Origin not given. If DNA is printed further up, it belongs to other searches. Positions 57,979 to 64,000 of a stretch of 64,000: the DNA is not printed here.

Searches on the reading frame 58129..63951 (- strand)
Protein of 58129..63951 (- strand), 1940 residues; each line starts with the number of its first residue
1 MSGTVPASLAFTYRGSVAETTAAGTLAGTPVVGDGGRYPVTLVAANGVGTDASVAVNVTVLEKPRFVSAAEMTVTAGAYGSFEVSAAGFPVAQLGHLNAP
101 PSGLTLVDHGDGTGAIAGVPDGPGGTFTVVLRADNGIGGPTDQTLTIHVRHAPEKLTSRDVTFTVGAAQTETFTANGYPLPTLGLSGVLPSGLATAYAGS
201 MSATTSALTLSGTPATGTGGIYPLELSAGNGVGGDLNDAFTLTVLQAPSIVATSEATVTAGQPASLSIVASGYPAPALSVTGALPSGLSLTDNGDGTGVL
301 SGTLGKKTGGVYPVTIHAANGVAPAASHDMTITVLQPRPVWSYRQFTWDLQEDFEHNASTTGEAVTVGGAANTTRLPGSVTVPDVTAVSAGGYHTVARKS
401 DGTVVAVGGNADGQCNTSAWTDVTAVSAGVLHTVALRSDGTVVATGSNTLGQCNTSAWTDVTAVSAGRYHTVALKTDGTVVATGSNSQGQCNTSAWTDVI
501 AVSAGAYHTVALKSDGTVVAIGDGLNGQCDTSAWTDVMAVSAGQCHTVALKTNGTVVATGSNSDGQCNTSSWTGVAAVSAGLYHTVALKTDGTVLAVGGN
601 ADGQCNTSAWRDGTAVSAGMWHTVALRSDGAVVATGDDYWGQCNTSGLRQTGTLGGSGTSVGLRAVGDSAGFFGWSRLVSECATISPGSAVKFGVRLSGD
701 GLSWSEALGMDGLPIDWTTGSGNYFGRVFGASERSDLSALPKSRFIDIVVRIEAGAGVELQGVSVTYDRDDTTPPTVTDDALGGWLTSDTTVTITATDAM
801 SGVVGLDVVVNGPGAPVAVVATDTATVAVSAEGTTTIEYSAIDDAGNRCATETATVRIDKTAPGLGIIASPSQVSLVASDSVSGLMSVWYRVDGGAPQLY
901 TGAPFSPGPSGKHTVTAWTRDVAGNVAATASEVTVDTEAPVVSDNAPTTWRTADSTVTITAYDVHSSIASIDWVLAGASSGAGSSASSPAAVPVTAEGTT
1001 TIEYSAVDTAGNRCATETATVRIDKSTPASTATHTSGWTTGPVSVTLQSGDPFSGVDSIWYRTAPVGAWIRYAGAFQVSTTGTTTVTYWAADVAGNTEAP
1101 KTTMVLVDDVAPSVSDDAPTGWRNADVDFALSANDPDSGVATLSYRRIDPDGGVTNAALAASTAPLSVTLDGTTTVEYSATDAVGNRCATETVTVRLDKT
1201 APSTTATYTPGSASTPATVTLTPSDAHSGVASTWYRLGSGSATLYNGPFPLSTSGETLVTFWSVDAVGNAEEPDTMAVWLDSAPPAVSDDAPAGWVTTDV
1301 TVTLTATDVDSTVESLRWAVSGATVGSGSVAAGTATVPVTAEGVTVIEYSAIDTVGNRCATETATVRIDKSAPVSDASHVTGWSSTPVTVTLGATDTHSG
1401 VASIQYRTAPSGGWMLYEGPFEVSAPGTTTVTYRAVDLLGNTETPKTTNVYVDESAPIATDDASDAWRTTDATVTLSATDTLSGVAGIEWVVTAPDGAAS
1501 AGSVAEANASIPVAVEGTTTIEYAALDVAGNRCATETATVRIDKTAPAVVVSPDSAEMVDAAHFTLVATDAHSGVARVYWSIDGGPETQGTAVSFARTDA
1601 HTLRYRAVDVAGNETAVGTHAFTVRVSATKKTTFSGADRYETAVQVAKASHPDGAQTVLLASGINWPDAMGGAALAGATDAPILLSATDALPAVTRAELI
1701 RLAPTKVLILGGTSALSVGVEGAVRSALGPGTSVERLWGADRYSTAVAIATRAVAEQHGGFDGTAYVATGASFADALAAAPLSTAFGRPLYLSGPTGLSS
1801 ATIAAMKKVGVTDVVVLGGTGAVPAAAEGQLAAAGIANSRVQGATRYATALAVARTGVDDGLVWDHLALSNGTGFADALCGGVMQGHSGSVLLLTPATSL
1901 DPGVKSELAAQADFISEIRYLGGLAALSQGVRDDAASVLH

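Call 50: search_protein_families(library=pfam, proteins=[window:58129-63951:-], max_evalue=0.00001)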
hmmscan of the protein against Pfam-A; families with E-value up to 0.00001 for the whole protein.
window:58129-63951:- (1940 aa): 6 families
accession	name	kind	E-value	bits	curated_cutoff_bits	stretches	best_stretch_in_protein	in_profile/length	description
PF13540.12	RCC1_2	-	2.2e-57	190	22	6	461-490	1-30/30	Regulator of chromosome condensation (RCC1) repeat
PF04122.17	CW_binding_2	-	4.3e-41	139.8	24.9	3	1635-1721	3-73/73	Cell wall binding domain 2 (CWB2)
PF25390.1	WD40_RLD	-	4.1e-36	125.5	150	2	384-645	32-332/363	RCC1-like domain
PF24893.1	DUF7743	-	1.6e-10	41.2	27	0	1368-1409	2-43/120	Domain of unknown function (DUF7743)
PF18565.7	Glyco_hydro2_C5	-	4.5e-08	33.3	32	0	1517-1579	16-78/103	Glycoside hydrolase family 2 C-terminal domain 5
PF12245.14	Big_3_2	-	3.3e-07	31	23.3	0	964-1025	71-122/122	Bacterial Ig-like domain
